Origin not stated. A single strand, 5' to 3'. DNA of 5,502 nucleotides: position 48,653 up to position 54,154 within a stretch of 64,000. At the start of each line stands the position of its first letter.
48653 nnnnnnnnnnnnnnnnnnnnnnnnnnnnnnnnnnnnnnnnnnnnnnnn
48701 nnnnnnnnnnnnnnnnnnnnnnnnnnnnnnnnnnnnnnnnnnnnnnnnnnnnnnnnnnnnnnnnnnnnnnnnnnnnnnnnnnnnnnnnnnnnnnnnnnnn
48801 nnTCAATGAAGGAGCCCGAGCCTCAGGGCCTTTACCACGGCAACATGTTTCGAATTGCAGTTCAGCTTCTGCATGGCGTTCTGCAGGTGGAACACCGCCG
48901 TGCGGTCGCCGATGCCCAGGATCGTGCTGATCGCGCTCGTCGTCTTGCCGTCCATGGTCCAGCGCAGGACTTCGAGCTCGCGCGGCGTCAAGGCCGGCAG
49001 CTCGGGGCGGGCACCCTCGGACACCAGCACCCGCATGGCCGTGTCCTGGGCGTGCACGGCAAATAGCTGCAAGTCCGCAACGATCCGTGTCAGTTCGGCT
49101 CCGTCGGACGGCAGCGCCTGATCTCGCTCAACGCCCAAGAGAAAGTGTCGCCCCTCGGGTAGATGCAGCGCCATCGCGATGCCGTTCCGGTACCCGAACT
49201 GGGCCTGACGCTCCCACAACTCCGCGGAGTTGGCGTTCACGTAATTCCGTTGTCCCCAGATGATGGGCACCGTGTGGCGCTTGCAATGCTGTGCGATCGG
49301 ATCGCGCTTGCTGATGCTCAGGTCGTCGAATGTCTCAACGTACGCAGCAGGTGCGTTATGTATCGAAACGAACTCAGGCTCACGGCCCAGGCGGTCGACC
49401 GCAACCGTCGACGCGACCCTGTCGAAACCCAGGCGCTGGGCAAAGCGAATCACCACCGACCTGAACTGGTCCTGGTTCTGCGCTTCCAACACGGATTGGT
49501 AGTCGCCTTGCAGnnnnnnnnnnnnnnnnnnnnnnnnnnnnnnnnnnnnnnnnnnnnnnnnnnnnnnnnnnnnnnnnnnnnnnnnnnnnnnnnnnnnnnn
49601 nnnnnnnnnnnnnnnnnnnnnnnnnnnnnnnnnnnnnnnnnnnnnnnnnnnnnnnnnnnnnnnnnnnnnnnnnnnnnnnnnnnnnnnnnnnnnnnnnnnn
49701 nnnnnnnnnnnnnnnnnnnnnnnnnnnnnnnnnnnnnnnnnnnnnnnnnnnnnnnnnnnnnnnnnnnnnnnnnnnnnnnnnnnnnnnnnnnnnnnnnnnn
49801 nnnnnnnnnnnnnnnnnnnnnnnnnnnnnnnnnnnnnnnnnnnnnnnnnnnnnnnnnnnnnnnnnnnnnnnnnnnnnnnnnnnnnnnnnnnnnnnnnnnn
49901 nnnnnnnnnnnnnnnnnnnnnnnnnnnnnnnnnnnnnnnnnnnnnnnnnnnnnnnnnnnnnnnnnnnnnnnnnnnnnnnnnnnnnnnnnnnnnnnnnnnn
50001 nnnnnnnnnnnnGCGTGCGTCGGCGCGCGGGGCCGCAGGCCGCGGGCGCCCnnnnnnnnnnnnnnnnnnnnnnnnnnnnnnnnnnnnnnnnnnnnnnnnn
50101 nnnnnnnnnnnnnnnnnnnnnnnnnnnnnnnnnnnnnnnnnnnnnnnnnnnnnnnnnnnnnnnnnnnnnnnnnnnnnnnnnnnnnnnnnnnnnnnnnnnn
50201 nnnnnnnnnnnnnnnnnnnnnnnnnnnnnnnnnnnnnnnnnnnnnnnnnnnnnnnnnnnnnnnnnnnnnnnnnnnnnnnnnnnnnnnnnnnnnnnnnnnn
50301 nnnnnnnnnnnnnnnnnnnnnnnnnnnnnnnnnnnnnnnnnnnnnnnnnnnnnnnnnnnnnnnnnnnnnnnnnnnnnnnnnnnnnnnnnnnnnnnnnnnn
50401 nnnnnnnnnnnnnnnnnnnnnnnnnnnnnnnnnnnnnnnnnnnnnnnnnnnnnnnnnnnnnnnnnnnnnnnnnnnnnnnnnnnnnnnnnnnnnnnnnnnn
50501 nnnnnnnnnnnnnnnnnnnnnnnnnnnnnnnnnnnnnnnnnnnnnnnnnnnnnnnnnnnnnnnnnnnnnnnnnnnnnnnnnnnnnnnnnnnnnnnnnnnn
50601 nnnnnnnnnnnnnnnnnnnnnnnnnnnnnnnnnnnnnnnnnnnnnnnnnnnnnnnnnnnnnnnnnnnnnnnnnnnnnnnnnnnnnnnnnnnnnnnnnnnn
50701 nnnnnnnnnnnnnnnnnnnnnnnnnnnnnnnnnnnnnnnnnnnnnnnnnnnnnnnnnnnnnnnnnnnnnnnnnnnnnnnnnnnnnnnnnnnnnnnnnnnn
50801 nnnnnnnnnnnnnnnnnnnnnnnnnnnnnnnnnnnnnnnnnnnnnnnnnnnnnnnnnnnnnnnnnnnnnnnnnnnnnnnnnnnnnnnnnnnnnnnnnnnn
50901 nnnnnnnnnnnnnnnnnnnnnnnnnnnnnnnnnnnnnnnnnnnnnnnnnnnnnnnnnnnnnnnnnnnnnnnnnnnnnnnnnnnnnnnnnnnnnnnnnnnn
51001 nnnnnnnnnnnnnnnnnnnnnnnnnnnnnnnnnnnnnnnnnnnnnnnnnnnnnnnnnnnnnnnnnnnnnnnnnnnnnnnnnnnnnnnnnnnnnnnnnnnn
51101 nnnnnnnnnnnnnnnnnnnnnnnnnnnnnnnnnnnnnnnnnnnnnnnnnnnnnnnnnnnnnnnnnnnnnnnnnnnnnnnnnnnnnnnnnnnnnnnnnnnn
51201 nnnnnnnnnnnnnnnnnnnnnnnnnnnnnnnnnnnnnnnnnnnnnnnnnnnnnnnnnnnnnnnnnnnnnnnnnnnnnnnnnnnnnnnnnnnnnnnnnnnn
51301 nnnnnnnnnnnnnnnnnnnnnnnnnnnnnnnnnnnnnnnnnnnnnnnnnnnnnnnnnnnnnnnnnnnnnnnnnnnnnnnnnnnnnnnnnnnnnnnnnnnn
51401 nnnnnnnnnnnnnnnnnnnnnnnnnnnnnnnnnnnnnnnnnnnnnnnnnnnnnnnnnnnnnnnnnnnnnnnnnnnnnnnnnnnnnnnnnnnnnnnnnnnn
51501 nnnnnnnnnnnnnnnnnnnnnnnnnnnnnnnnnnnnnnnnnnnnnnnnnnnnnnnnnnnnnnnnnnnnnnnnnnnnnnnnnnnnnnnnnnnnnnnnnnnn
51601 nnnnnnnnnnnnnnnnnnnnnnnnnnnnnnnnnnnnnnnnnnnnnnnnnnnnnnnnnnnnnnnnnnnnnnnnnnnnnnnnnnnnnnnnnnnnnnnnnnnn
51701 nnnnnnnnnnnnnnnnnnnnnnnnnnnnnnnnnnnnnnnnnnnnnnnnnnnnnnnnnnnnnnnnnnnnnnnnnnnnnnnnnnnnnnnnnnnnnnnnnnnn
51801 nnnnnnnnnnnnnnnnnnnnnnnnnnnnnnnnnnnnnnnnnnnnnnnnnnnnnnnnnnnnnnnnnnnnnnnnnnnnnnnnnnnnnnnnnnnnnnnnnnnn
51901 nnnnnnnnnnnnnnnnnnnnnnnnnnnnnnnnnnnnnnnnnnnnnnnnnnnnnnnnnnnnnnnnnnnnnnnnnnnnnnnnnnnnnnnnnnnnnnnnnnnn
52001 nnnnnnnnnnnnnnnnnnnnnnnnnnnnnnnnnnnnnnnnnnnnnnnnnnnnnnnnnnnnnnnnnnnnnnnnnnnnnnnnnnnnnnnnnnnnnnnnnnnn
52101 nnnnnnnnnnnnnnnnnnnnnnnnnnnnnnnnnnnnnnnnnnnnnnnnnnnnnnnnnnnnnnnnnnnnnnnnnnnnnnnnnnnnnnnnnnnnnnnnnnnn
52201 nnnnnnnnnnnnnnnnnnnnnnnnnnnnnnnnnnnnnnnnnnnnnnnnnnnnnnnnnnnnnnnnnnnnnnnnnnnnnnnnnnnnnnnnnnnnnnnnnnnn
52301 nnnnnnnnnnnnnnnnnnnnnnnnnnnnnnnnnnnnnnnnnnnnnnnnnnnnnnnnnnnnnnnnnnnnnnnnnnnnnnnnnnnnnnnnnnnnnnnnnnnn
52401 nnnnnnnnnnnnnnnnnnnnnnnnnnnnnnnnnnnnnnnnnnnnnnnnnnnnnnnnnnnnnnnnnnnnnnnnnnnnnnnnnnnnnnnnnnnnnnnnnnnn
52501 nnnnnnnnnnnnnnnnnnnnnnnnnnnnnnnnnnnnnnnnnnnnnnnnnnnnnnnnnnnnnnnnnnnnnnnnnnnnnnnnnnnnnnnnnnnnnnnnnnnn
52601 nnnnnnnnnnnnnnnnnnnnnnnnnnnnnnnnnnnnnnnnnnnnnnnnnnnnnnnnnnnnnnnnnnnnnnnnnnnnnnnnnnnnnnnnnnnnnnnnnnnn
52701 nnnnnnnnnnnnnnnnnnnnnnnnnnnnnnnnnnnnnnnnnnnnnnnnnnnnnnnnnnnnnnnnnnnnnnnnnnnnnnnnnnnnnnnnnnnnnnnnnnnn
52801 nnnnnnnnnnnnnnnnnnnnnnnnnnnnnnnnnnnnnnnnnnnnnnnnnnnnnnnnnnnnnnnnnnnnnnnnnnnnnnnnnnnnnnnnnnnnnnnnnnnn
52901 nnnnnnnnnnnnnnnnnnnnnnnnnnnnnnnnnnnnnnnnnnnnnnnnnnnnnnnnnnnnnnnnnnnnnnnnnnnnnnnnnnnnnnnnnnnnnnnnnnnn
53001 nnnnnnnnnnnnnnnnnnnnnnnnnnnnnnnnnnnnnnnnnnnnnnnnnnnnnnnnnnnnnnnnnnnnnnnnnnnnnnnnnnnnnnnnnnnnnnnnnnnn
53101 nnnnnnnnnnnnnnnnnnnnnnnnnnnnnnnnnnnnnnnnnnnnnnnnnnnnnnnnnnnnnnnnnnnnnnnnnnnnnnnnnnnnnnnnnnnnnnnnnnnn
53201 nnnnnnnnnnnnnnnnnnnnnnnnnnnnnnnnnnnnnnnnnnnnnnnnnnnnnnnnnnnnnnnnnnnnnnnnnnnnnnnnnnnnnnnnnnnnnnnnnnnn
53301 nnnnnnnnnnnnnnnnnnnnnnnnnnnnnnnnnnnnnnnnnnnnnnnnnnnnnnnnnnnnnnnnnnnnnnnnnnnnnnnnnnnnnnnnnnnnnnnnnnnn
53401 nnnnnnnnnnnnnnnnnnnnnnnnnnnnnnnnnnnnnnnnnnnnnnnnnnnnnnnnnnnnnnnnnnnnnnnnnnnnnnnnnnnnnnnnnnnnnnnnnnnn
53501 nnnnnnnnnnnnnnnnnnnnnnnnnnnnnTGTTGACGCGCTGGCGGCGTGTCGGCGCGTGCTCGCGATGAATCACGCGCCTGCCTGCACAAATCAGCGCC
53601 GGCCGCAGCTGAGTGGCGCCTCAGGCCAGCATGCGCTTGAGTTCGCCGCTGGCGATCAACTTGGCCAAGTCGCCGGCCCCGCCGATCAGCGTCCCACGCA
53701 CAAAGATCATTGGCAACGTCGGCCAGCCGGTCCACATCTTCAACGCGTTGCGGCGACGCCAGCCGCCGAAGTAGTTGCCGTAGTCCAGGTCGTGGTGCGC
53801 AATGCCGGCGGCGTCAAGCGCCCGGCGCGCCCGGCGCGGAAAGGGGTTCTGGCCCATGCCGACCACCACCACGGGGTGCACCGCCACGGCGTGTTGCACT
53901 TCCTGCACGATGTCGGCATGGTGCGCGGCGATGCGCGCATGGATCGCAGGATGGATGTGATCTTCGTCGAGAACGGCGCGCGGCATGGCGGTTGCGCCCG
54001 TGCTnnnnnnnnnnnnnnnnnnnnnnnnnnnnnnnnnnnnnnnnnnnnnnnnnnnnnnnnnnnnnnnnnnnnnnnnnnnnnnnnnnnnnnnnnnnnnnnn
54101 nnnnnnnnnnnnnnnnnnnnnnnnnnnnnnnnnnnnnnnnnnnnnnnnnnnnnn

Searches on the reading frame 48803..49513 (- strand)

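Call 105: search_protein_families(library=pfam, proteins=[window:48803-49513:-], max_evalue=0.001)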
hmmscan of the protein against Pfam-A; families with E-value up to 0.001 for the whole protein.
window:48803-49513:- (236 aa): 2 families
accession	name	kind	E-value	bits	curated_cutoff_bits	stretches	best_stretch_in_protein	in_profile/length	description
PF03472.21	Autoind_bind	-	3.4e-22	79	23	1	14-158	2-148/149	Autoinducer binding domain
PF00196.25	GerE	-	1.4e-16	60.3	23.5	1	174-229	2-57/57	Bacterial regulatory proteins, luxR family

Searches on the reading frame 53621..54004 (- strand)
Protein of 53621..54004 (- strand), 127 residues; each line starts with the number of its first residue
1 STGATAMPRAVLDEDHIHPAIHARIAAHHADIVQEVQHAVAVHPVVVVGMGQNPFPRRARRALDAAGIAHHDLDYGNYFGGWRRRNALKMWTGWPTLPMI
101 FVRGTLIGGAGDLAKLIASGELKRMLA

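Call 105: search_protein_families(library=pfam, proteins=[window:53621-54004:-], max_evalue=0.001)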
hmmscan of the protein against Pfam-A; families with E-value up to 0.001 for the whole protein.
window:53621-54004:- (127 aa): 1 family
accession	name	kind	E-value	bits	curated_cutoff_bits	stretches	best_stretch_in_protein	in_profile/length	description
PF00462.30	Glutaredoxin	-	6e-06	26.8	22.9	1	54-107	10-60/60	Glutaredoxin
